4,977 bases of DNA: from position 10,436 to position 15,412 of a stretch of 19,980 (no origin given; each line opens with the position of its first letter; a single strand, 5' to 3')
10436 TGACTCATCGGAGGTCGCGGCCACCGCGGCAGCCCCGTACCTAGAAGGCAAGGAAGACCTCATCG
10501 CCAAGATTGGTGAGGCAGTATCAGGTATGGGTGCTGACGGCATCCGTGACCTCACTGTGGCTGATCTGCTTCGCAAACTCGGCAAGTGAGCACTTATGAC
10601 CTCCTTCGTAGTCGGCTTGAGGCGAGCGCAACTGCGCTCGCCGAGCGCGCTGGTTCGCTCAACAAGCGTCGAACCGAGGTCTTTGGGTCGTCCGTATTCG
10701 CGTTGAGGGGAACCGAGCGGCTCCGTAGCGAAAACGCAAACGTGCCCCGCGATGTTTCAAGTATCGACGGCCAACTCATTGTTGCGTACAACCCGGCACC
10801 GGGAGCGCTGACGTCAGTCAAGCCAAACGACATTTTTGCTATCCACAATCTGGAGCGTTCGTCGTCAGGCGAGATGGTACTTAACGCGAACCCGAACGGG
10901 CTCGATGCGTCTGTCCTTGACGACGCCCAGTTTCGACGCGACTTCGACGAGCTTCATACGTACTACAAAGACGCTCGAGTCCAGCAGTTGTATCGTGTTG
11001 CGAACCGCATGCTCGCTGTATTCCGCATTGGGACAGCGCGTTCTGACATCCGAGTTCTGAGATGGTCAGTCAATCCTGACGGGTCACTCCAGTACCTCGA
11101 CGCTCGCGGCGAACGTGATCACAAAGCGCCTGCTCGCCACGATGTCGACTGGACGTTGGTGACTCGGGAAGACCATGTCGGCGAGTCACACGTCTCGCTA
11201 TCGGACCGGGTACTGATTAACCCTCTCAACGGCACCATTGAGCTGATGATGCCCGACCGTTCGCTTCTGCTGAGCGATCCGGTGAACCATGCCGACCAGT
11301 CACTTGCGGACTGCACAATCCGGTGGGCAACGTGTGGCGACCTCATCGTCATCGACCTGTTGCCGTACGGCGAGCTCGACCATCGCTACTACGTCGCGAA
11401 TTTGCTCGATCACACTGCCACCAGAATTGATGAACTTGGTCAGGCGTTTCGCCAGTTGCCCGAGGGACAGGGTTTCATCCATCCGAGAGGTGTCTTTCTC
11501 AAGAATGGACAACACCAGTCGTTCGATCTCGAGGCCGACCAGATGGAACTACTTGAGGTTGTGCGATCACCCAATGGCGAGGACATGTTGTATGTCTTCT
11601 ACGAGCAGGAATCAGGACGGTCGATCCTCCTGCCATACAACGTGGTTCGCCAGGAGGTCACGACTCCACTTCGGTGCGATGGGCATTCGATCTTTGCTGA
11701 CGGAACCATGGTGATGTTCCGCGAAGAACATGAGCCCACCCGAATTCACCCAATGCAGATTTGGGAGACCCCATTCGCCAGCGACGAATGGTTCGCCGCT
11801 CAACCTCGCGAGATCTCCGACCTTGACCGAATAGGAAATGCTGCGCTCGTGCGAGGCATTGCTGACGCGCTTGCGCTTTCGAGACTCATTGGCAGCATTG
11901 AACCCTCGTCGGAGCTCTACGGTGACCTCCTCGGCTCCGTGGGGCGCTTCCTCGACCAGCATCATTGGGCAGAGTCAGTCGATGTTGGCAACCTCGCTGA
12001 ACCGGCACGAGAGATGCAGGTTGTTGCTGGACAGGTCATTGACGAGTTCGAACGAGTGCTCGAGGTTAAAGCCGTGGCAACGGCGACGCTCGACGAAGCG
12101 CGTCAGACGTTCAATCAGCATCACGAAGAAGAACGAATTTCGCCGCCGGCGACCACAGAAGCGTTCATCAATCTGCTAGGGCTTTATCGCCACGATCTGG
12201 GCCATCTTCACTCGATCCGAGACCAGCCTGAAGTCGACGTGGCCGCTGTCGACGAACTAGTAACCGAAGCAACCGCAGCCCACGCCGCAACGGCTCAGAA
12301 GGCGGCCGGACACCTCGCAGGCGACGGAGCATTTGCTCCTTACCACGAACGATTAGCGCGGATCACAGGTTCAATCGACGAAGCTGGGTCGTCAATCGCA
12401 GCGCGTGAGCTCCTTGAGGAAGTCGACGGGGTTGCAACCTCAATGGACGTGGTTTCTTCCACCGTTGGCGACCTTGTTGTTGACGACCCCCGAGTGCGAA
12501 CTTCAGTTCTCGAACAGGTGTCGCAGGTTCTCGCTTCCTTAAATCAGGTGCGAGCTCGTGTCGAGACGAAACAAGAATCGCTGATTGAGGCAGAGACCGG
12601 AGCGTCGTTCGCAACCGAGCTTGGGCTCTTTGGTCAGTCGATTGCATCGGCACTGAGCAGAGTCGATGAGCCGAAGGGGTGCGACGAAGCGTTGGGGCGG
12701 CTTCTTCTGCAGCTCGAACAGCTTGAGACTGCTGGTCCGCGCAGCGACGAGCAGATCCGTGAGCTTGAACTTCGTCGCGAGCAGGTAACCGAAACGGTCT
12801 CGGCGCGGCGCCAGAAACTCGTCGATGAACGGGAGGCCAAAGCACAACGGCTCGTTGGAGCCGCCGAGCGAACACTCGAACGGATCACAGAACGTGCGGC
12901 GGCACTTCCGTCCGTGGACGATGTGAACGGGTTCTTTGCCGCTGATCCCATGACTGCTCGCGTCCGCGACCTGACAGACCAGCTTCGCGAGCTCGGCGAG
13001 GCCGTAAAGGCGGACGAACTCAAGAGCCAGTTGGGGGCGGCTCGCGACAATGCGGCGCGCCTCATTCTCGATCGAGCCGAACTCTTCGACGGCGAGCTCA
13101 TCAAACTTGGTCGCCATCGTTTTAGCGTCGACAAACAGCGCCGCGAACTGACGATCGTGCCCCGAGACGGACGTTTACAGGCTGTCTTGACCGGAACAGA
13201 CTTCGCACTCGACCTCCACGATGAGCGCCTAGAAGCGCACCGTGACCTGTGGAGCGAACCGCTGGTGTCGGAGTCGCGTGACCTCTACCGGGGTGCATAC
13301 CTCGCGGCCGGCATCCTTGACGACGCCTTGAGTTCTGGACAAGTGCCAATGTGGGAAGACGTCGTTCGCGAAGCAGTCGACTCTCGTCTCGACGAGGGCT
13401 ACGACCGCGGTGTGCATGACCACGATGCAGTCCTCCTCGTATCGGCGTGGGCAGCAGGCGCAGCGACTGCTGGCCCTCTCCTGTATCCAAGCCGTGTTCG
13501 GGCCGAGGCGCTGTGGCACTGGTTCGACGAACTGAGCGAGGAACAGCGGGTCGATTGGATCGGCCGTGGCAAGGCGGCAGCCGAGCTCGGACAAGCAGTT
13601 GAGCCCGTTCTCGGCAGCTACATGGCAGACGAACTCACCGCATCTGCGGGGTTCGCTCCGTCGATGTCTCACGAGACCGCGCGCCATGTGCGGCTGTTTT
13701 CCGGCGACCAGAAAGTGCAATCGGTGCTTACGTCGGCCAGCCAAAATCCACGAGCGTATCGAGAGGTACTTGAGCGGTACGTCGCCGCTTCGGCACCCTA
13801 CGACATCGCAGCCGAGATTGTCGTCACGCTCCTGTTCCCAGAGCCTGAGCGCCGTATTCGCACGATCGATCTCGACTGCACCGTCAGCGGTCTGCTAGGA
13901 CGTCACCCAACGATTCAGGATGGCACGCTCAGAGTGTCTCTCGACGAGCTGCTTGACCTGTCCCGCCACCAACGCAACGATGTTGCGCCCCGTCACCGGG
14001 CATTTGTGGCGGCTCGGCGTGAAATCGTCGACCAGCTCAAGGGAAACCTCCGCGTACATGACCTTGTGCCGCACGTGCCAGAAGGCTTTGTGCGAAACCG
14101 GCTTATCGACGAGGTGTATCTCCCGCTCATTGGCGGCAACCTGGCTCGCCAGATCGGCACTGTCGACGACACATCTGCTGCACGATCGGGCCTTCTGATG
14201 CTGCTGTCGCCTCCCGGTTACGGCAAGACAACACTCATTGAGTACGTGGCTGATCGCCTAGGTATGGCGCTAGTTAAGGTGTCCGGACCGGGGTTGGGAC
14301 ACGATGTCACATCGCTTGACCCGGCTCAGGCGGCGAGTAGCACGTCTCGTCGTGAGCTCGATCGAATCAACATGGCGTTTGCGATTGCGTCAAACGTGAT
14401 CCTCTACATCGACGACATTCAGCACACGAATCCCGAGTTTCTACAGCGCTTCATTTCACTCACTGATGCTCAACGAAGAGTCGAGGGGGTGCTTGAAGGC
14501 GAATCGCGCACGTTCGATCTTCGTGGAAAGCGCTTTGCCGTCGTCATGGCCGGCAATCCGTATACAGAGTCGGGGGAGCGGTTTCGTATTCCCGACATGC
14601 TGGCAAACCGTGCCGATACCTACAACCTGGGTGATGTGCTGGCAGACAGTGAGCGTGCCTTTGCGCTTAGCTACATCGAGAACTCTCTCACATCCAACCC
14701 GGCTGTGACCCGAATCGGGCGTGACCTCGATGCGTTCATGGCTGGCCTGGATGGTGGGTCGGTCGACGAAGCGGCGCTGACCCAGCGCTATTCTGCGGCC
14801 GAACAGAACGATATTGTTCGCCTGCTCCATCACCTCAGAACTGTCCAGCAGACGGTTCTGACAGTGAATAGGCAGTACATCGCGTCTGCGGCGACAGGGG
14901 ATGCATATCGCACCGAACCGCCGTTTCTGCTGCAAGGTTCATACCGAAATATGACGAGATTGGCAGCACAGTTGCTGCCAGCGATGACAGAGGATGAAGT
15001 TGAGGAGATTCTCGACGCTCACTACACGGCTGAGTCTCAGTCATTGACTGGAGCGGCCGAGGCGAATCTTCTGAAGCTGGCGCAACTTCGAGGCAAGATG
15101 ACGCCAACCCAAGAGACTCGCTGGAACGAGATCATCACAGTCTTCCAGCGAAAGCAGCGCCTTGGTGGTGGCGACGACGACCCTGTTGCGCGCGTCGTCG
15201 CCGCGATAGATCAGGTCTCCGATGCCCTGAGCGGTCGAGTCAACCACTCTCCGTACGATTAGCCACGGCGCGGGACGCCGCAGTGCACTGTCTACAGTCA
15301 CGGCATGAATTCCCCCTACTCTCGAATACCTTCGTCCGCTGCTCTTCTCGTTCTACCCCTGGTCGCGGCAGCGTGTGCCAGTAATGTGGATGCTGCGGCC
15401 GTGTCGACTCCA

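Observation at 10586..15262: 1558-aa protein with unassigned N-terminal ~400 aa, a long coiled-coil middle and a single C-terminal MoxR-like AAA_5 ATPase module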

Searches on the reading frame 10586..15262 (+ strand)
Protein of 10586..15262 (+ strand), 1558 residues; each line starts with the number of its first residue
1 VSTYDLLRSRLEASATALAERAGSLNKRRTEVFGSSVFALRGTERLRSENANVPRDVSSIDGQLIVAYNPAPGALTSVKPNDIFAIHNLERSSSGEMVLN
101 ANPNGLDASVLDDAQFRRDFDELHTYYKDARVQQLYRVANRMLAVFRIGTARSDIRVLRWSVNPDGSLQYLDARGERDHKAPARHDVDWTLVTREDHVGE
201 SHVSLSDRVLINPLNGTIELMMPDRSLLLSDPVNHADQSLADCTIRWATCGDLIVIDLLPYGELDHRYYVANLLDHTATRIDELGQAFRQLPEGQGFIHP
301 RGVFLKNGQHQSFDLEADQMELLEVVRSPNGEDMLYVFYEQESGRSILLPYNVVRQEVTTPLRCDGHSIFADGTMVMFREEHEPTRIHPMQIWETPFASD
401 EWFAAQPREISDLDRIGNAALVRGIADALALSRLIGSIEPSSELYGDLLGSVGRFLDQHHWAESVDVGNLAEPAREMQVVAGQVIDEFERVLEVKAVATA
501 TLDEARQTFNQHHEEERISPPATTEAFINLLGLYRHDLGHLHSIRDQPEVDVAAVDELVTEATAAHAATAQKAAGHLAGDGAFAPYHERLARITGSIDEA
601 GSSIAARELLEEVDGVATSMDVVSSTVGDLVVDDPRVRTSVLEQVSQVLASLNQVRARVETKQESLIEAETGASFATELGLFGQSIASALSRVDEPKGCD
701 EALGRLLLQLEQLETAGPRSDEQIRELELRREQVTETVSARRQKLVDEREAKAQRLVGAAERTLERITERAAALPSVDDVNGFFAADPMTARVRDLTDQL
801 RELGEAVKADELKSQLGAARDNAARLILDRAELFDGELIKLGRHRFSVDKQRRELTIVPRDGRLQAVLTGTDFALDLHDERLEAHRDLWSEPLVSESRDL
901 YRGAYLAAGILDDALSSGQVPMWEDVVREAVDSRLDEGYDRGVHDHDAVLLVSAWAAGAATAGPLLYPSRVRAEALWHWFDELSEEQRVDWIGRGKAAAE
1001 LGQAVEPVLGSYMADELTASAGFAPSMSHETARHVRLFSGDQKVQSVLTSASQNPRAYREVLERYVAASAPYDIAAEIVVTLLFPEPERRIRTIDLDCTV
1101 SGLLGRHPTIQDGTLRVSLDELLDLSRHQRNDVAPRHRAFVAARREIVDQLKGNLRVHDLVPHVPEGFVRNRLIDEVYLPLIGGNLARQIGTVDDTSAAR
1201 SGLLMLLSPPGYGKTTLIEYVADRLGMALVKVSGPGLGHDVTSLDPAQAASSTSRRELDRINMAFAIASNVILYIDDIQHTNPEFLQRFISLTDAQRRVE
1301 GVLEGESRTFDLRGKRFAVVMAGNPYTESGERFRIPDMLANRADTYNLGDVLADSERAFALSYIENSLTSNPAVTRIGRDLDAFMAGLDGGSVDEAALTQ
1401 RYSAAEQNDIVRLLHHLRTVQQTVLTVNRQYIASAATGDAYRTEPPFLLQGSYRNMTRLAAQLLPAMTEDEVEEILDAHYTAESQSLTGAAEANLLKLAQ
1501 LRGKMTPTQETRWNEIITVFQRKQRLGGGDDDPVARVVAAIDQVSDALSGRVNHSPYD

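Call 6: search_protein_families(library=pfam, proteins=[window:10586-15262:+], max_evalue=0.01)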
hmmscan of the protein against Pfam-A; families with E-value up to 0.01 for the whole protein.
window:10586-15262:+ (1558 aa): 6 families
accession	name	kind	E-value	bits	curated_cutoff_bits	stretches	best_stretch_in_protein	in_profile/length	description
PF12458.13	DUF3686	-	2.8e-141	471.5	25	1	18-460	2-448/448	ATPase involved in DNA repair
PF25472.1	DUF7902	-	3.5e-23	82.1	26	1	582-664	2-84/85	Domain of unknown function (DUF7902)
PF00004.35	AAA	-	2.6e-08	34.8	21.2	1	1205-1325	2-110/131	ATPase family associated with various cellular activities (AAA)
PF07728.20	AAA_5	-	3.3e-06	27.6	22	1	1204-1327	2-125/139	AAA domain (dynein-related subfamily)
PF13401.12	AAA_22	-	3.6e-05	24.5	27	1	1201-1299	5-116/130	AAA domain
PF05496.18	RuvB_N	-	0.0037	17.5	27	0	1204-1239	36-71/159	Holliday junction DNA helicase RuvB P-loop domain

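Call 7: search_protein_families(library=ncbifam, proteins=[window:10586-15262:+], max_evalue=0.01)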
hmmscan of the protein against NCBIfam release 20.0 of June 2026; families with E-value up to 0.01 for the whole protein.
window:10586-15262:+ (1558 aa): 3 families
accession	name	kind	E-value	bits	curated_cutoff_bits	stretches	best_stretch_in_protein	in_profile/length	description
TIGR00635.1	ruvB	equivalog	0.0021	17.2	299.05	1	1204-1238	33-67/305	Holliday junction branch migration DNA helicase RuvB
NF000868.0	PRK00080.1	equivalog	0.0036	16.3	282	1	1204-1239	54-89/330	Holliday junction branch migration DNA helicase RuvB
NF042959.1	IteA_antiphage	equivalog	0.0069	15.6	510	0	1193-1232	117-156/367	anti-phage ATPase IteA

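Call 8: search_protein_families(library=padloc, proteins=[window:10586-15262:+], max_evalue=0.1)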
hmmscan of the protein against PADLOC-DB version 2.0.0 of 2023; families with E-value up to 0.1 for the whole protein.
window:10586-15262:+ (1558 aa): 4 families
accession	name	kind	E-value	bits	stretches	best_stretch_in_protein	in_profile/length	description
PDLC03859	LmuB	-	5.5e-05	20.5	1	643-862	300-507/611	-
PDLC02196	IetA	-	0.0044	14.5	1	1199-1232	120-153/374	-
PDLC02195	IetA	-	0.024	11.9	1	1200-1231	136-167/395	-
PDLC04140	mad8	-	0.025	12.1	0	1197-1321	23-129/314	mads_8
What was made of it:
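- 11996..13072 (+): Segmented helical rod (aa 471-829): 11 helices of 10-57 residues. It includes Pfam DUF7902 (aa 582-664, nt 12329-12577). A weak compositional hit to the SMC-like LmuB covers aa 643-862 (call 8).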

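Call 9: search_solved_structures(query=window:10586-15259:+, max_evalue=1)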
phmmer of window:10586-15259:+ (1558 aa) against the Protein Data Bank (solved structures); distinct sequences matched with E-value up to 1: 14.
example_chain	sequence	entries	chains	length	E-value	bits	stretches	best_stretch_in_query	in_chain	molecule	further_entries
7swl_A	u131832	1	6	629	0.00044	21.4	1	1170-1237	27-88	Rix7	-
6ef2_K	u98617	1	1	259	0.0081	17.2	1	1173-1302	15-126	26S proteasome regulatory subunit 6B homolog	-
6ef0_K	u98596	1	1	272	0.0086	17.1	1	1172-1302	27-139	26S proteasome regulatory subunit 6B homolog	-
6ef1_K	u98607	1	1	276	0.0089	17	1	1172-1302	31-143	26S proteasome regulatory subunit 6B homolog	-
7t3i_A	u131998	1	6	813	0.0093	17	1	1135-1237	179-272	Rix7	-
6mat_A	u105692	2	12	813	0.0096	16.9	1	1135-1237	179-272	Rix7 mutant | Rix7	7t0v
9bji_A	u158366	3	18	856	0.0098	16.9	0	1202-1237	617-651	Nuclear valosin-containing protein-like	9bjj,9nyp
6fvw_K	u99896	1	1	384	0.017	16.1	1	1172-1301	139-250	26S proteasome regulatory subunit 6B homolog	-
6fvt_K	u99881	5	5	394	0.018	16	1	1172-1301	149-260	26S proteasome regulatory subunit 6B homolog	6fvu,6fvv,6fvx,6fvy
35zv_J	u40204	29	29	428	0.021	15.8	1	1172-1301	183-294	26S proteasome regulatory subunit 6B homolog | 26S protease regulatory subunit 6B homolog | RPT3 isoform 1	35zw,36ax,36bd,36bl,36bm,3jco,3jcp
9lgo_F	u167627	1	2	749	0.09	13.7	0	1204-1238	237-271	ATPase family gene 2 protein homolog B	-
8rhn_O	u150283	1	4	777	0.099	13.6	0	1204-1238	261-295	ATPase family gene 2 protein homolog B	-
9dx3_A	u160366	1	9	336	0.12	13.2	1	1203-1237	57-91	Holliday junction branch migration complex subunit RuvB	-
9dx4_A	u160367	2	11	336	0.14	13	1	1203-1237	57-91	Holliday junction branch migration complex subunit RuvB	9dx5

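Call 12: find_homologous_proteins(query=window:10586-15259:+, max_evalue=0.00001)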
Query window:10586-15259:+ (1558 aa): 1439 proteins with E <= 0.00001 among 8000 candidates; the best 120 are listed.
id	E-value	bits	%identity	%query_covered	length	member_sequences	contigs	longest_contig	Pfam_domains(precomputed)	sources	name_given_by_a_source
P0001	0.0e+0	3452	100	100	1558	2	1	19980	PF12458.14,PF00004.36,PF07728.21,PF25472.2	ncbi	-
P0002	0.0e+0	1970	59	99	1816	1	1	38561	PF12458.14,PF00004.36,PF25472.2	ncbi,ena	-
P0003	0.0e+0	1966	59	99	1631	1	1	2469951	PF12458.14,PF00004.36,PF07728.21,PF25472.2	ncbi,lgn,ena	-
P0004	0.0e+0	1961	59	99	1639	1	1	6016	PF12458.14,PF00004.36,PF07728.21,PF25472.2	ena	-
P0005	0.0e+0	1957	58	100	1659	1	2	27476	PF12458.14,PF00004.36,PF07728.21,PF25472.2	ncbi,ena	-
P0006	0.0e+0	1956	58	100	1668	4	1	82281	PF12458.14,PF00004.36,PF07728.21,PF25472.2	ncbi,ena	-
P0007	0.0e+0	1949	58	99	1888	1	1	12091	PF12458.14,PF00004.36,PF25472.2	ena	-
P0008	0.0e+0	1929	58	99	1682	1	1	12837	PF12458.14,PF00004.36,PF07728.21,PF25472.2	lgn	-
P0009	0.0e+0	1928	57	100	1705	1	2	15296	PF12458.14,PF00004.36,PF07728.21,PF25472.2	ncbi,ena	-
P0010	0.0e+0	1926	58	99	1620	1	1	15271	PF12458.14,PF00004.36,PF07728.21,PF25472.2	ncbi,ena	-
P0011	0.0e+0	1926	58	99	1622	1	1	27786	PF12458.14,PF00004.36,PF07728.21,PF25472.2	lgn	-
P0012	0.0e+0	1925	57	100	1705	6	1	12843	PF12458.14,PF00004.36,PF07728.21,PF25472.2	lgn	-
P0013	0.0e+0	1920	57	99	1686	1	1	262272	PF12458.14,PF00004.36,PF07728.21,PF25472.2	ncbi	-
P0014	0.0e+0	1916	58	99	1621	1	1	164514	PF12458.14,PF00004.36,PF07728.21,PF25472.2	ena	-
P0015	0.0e+0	1913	57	100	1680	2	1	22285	PF12458.14,PF00004.36,PF07728.21,PF25472.2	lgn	-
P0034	0.0e+0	1360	44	99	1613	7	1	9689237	PF12458.14,PF00004.36,PF13401.13,PF07728.21,PF25472.2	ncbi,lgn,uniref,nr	ncbi:hypothetical protein F4560_006182 [Saccharothrix ecbatanensis]|uniref:ATPase family protein ass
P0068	0.0e+0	1295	41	99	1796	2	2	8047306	PF12458.14,PF00004.36,PF13401.13,PF07728.21,PF25472.2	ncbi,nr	ncbi:DNA repair ATPase [Persicimonas caeni]|nr:DNA repair ATPase [Persicimonas caeni]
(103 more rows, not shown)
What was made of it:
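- Checked: More than 1400 full-length homologues exist (call 12), so this is far beyond chance.
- Pfam describes DUF3686 as 'ATPase involved in DNA repair' and NCBI uses 'DNA repair ATPase' (calls 6, 12).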

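Call 13: find_encoding_contigs(protein=P0003, flank=10000, max_places=2)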
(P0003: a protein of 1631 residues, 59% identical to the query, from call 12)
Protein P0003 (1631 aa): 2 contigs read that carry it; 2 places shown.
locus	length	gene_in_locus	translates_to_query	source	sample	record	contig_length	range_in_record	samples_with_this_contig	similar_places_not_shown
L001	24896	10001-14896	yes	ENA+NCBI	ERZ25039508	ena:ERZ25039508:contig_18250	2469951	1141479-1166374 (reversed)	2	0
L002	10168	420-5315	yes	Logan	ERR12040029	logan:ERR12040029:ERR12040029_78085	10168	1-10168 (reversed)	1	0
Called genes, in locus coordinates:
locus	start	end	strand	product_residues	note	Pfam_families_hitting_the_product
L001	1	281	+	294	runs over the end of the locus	PF27100:DcsG_N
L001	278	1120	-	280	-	-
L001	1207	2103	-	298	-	PF01636:APH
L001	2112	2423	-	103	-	PF05437:AzlD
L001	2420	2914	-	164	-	PF03591:AzlC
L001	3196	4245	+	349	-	PF08240:ADH_N, PF00107:ADH_zinc_N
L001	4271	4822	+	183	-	-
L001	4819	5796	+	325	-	PF05090:HTTM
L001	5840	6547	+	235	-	PF03358:FMN_red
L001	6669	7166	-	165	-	-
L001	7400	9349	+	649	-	-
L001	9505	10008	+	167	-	-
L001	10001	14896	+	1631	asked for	PF12458:DUF3686, PF25472:DUF7902, PF00004:AAA (weak), PF07728:AAA_5 (weak)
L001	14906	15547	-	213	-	PF00072:Response_reg, PF00196:GerE, PF04545:Sigma70_r4 (weak), PF08281:Sigma70_r4_2 (weak)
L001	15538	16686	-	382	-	PF02518:HATPase_c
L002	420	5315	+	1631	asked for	PF12458:DUF3686, PF25472:DUF7902, PF00004:AAA (weak), PF07728:AAA_5 (weak)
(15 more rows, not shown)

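Call 14: find_encoding_contigs(protein=P0034, flank=10000, max_places=2)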
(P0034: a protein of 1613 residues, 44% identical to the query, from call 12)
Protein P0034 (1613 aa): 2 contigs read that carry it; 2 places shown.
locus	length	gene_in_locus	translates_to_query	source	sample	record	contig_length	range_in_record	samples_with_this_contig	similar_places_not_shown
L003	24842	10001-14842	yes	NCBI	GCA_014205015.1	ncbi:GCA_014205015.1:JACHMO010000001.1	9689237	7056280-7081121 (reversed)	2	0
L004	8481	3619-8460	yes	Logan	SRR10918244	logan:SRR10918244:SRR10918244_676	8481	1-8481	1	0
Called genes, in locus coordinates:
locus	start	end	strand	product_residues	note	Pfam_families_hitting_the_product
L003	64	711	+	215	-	PF00702:Hydrolase, PF13419:HAD_2, PF13242:Hydrolase_like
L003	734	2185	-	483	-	-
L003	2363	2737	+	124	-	-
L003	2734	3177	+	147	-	PF13560:HTH_31, PF01381:HTH_3, PF12844:HTH_19 (weak), PF13443:HTH_26 (weak)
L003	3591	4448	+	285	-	PF03372:Exo_endo_phos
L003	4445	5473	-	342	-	PF01494:FAD_binding_3 (weak), PF13450:NAD_binding_8 (weak), PF01494:FAD_binding_3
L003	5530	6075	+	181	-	PF00440:TetR_N (weak), PF17940:TetR_C_31, PF13977:TetR_C_6 (weak)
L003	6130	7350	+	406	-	-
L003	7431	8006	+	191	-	-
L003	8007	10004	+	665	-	PF01145:Band_7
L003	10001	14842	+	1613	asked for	PF12458:DUF3686, PF25472:DUF7902, PF13401:AAA_22 (faint), PF00004:AAA (weak), PF07728:AAA_5 (faint)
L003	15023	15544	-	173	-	PF05901:Excalibur (weak)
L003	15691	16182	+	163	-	PF09995:MPAB_Lcp_cat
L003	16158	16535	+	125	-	PF09995:MPAB_Lcp_cat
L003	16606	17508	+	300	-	PF00497:SBP_bac_3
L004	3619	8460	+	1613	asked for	PF12458:DUF3686, PF25472:DUF7902, PF13401:AAA_22 (faint), PF00004:AAA (weak), PF07728:AAA_5 (faint)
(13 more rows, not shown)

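Call 15: find_encoding_contigs(protein=P0068, flank=10000, max_places=2)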
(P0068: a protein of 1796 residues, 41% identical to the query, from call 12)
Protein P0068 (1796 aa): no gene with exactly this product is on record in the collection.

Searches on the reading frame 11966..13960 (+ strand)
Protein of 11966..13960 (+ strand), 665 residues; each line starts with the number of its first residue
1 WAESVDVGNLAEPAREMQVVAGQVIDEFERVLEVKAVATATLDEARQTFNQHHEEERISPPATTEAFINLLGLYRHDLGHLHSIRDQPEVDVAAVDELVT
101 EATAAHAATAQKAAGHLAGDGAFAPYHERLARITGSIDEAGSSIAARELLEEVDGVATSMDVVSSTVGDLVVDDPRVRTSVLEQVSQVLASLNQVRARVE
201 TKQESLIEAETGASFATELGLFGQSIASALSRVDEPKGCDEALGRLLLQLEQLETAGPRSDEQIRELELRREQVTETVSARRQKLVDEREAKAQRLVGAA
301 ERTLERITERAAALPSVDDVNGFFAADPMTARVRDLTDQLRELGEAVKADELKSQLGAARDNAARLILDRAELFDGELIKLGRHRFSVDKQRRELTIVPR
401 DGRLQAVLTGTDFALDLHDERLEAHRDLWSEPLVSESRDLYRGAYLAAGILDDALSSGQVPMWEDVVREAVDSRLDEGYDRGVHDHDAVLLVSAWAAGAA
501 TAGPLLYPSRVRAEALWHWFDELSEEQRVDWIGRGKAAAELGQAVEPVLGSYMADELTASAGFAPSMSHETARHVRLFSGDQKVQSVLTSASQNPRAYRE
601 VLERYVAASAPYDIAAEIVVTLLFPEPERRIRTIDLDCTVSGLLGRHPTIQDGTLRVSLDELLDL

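Call 69: search_protein_families(library=pfam, proteins=[window:11966-13960:+], max_evalue=10)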
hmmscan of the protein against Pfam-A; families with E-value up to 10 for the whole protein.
window:11966-13960:+ (665 aa): 4 families
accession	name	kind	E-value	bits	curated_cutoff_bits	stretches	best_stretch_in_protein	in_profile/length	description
PF25472.1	DUF7902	-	4.5e-22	78.5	26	1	122-204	2-84/85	Domain of unknown function (DUF7902)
PF12605.13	CK1gamma_C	-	0.039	15.3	21.2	1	156-176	61-81/89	Casein kinase 1 gamma C terminal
PF14425.11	Imm3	-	0.043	14.3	25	1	162-206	50-94/119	Immunity protein Imm3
PF00435.27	Spectrin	-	3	8.8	29.9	0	254-286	72-104/105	Spectrin repeat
